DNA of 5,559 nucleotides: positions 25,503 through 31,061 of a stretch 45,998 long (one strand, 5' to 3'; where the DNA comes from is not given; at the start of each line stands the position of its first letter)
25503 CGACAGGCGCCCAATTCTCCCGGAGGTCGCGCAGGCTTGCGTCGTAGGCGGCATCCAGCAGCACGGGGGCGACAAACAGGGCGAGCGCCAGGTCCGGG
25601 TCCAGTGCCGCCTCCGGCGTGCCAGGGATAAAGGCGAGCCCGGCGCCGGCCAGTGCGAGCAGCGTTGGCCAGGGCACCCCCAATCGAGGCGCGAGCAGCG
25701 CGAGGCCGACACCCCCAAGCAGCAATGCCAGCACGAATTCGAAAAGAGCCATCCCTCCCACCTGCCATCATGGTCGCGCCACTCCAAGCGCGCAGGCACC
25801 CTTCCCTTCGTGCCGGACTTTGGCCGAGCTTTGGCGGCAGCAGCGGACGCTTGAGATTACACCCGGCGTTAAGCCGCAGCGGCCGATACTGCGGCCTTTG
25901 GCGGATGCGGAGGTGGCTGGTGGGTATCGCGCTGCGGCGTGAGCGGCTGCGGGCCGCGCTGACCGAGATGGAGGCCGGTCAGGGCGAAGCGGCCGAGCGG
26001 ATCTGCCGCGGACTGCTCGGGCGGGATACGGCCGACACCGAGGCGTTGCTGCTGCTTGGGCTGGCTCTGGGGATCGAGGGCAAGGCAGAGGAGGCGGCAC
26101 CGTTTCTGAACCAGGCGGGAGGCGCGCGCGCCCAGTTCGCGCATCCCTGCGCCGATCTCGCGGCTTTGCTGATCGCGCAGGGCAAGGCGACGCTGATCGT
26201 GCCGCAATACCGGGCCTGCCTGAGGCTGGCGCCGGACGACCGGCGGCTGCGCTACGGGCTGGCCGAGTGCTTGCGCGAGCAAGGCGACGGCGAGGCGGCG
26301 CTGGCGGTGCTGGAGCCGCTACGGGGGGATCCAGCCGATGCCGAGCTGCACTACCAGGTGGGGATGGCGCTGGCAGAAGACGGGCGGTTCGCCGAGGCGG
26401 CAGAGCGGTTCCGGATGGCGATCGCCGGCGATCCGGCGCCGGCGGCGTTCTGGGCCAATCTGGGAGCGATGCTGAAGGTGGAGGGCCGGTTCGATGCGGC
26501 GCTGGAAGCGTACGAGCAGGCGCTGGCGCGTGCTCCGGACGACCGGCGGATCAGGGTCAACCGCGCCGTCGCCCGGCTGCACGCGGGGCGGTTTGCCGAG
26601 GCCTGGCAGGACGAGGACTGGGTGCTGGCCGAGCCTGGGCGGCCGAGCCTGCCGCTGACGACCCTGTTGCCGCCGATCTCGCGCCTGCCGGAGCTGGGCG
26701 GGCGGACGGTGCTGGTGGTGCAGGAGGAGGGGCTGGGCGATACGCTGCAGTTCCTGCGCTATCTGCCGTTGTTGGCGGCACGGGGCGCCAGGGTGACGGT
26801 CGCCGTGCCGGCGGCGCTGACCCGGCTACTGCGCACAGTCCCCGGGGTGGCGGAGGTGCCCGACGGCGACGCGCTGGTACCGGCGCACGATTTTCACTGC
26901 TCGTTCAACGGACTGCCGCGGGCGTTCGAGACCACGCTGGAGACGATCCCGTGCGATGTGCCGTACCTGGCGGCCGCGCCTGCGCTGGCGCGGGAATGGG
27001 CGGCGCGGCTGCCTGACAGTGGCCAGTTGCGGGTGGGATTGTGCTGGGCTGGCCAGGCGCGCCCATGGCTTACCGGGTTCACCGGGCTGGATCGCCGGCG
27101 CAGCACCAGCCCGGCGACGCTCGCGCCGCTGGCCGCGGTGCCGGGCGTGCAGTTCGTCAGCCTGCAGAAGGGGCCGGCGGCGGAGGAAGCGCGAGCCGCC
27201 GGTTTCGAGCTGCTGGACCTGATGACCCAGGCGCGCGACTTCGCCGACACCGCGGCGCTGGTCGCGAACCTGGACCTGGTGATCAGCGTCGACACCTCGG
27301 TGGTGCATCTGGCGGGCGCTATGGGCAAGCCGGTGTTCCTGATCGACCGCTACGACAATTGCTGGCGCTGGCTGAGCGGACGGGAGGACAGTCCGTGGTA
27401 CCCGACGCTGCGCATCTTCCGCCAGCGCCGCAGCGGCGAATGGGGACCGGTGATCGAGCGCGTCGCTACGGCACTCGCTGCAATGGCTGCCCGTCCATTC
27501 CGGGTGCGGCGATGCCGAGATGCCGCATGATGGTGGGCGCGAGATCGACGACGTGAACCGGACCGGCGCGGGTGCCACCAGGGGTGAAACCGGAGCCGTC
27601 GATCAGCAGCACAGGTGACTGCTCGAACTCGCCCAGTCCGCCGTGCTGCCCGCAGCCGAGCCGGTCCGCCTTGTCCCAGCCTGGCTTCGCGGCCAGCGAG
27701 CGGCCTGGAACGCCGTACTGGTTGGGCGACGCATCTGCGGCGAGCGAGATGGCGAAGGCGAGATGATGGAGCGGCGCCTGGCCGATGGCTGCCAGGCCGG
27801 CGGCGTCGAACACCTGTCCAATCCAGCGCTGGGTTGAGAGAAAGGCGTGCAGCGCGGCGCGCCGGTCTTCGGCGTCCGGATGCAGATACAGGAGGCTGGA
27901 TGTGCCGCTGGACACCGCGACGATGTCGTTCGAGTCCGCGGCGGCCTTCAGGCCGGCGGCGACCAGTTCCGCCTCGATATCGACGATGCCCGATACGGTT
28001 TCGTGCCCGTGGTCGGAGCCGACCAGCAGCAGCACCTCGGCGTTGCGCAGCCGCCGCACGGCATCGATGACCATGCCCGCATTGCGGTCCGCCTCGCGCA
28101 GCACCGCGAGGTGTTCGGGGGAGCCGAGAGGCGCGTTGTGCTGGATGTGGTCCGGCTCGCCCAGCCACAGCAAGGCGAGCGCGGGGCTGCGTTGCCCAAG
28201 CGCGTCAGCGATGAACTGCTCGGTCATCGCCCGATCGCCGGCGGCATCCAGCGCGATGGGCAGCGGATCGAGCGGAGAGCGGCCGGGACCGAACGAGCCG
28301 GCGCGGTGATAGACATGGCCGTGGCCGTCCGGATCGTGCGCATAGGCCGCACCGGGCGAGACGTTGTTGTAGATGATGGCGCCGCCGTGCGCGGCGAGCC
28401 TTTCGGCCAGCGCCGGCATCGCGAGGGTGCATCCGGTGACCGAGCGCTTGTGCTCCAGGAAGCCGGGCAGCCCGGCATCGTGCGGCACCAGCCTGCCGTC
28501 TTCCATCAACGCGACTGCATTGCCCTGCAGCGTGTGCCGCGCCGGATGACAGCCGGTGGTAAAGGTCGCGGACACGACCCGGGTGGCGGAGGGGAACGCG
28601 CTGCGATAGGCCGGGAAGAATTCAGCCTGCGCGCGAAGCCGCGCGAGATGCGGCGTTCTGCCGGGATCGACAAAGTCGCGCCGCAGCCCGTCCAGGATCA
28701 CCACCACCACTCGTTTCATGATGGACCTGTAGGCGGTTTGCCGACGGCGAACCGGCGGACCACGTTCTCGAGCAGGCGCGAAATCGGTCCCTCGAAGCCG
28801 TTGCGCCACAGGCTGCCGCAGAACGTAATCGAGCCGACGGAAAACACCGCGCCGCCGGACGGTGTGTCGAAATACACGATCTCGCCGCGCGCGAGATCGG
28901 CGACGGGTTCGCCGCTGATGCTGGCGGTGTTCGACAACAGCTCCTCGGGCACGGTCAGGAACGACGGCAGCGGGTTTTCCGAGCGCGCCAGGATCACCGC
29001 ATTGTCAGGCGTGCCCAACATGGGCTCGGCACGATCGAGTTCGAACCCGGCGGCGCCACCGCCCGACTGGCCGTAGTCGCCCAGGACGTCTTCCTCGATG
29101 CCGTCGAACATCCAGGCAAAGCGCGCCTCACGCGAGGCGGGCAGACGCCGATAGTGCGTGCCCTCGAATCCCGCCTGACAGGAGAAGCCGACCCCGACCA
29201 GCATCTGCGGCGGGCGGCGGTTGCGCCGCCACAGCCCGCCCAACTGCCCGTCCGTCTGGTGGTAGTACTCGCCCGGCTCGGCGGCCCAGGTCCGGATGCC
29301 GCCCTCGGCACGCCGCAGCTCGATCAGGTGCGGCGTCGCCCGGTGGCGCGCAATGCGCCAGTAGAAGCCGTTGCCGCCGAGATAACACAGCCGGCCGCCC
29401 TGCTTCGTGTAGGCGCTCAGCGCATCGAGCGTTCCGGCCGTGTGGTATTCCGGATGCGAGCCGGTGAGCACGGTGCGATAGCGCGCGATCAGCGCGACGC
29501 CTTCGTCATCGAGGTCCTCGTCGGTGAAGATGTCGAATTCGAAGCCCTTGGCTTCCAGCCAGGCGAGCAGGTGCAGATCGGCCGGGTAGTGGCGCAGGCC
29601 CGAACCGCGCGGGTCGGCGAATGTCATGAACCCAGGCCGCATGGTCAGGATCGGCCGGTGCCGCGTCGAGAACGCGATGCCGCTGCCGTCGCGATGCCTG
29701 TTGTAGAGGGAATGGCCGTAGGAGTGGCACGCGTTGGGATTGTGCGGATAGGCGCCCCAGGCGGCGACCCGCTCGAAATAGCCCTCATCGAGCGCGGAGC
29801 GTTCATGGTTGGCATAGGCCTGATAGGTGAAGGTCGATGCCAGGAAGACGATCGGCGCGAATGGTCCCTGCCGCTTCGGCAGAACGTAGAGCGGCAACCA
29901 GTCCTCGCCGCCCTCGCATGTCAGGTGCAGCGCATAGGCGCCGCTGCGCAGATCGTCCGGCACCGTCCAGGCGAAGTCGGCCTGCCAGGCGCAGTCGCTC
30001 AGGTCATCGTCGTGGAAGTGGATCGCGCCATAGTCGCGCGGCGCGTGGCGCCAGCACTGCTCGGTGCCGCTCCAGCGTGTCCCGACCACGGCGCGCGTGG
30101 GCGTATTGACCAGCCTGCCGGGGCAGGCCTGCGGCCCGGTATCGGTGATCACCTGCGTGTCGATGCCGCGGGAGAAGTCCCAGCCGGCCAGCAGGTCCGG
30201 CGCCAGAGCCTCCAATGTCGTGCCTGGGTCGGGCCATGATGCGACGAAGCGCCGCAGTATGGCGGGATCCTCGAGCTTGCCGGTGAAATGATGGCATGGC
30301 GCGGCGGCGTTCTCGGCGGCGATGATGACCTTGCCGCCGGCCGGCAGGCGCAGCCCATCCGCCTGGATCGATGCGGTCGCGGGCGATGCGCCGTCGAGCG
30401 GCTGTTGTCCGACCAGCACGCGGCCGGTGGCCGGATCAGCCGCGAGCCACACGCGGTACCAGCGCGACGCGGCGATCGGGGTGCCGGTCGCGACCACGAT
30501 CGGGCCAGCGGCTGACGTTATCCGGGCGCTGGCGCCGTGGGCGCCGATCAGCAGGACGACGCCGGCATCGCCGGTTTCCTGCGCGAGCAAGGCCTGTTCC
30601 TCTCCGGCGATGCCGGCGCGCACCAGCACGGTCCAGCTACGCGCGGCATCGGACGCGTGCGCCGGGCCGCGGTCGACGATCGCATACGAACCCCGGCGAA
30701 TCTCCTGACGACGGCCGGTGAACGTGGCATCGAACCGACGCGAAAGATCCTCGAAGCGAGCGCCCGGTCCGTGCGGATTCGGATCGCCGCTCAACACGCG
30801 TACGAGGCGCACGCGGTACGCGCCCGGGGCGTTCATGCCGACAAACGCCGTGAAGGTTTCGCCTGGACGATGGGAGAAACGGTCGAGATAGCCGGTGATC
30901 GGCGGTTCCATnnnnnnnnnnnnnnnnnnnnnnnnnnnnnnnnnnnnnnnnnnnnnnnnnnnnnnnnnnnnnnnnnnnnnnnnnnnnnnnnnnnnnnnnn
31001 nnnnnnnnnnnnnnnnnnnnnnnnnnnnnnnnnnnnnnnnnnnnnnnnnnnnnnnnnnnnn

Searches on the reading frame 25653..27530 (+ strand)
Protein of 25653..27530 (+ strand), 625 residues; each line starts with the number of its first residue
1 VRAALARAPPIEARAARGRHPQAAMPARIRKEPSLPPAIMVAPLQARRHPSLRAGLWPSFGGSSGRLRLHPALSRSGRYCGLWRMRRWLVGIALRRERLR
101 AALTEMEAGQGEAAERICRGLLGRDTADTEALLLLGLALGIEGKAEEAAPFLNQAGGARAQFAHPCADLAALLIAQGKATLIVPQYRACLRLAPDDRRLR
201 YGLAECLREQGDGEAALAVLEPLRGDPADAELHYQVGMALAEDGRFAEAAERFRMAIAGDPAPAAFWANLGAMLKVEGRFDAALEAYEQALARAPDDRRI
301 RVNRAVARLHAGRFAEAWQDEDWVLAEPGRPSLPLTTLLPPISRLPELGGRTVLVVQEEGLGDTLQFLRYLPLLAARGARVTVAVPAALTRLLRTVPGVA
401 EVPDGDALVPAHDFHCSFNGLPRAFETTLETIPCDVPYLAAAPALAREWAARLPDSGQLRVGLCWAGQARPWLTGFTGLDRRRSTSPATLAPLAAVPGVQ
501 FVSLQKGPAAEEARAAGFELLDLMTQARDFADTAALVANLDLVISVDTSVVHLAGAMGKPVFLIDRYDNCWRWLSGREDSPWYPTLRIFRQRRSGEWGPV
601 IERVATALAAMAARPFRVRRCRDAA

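Call 37: search_protein_families(library=pfam, proteins=[window:25653-27530:+], max_evalue=0.001)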
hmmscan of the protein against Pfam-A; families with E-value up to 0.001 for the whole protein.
window:25653-27530:+ (625 aa): 17 families
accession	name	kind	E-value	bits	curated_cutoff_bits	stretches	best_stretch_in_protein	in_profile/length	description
PF14559.12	TPR_19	-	9.3e-17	61.6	25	2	277-317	4-44/68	Tetratricopeptide repeat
PF13428.12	TPR_14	-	2.2e-12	46.8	23.5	1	265-305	2-42/44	Tetratricopeptide repeat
PF13432.12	TPR_16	-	6.7e-12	46.1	32.7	1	278-317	11-50/65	Tetratricopeptide repeat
PF13431.12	TPR_17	-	2.6e-11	43.3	24.4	0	286-319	1-34/34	Tetratricopeptide repeat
PF07719.23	TPR_2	-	1.6e-10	40.7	27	1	264-297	1-34/34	Tetratricopeptide repeat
PF00515.34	TPR_1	-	3e-10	39.9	27.8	1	264-297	1-34/34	Tetratricopeptide repeat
PF13424.12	TPR_12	-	3.6e-10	40.3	30.1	1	267-317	6-64/77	Tetratricopeptide repeat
PF13181.12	TPR_8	-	1.5e-08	34.5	25.7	0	265-297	2-34/34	Tetratricopeptide repeat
PF13414.12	TPR_11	-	1.8e-08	34.3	26.8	0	277-307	7-37/42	TPR repeat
PF23914.1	TPR_CcmH_CycH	-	2.2e-08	34.5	42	0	254-307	40-93/158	Cytochrome c-type biogenesis protein H TPR domain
PF24575.1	TPR_Slam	-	1.2e-07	32.5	35.2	0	271-316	54-99/104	Surface lipoprotein assembly modifier, N-terminal TPR repeats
PF14561.12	TPR_20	-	4.2e-06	27.4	25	0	282-318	6-42/90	Tetratricopeptide repeat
PF01075.23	Glyco_transf_9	-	3.7e-05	23.6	22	1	529-561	173-205/247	Glycosyltransferase family 9 (heptosyltransferase)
PF20308.4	TPR-S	-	5.9e-05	24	27.6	0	186-232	9-53/102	Tetratricopeptide Repeats-Sensor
PF13176.12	TPR_7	-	8.8e-05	22.8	27.9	0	267-298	2-35/36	Tetratricopeptide repeat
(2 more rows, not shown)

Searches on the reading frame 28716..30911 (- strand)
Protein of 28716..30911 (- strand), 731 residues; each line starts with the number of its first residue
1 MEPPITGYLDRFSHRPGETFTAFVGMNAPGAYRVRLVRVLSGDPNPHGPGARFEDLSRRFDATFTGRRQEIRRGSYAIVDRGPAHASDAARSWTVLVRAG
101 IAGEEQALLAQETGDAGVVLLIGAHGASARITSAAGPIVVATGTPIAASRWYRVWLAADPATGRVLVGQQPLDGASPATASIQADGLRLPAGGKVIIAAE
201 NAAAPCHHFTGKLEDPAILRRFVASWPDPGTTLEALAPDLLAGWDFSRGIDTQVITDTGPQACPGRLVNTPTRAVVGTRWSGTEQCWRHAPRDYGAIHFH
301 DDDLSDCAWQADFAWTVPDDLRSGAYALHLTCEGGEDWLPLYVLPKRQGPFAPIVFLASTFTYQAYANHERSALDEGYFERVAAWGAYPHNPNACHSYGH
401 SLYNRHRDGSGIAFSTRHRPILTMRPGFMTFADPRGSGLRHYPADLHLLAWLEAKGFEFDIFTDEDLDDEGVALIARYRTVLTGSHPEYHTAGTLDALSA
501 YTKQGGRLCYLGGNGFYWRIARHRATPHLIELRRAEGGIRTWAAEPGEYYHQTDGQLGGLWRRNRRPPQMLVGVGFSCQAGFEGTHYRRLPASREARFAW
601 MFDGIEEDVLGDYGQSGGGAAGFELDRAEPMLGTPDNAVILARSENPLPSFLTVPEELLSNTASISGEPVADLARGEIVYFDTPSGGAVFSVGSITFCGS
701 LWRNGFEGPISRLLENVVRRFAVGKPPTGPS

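Call 37: search_protein_families(library=pfam, proteins=[window:28716-30911:-], max_evalue=0.001)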
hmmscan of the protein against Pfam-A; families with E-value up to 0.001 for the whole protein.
window:28716-30911:- (731 aa): 1 family
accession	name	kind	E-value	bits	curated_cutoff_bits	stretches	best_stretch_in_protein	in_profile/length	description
PF20254.3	DMFA2_C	-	6.3e-97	325.8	27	1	272-702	1-369/374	N,N-dimethylformamidase beta subunit-like, C-terminal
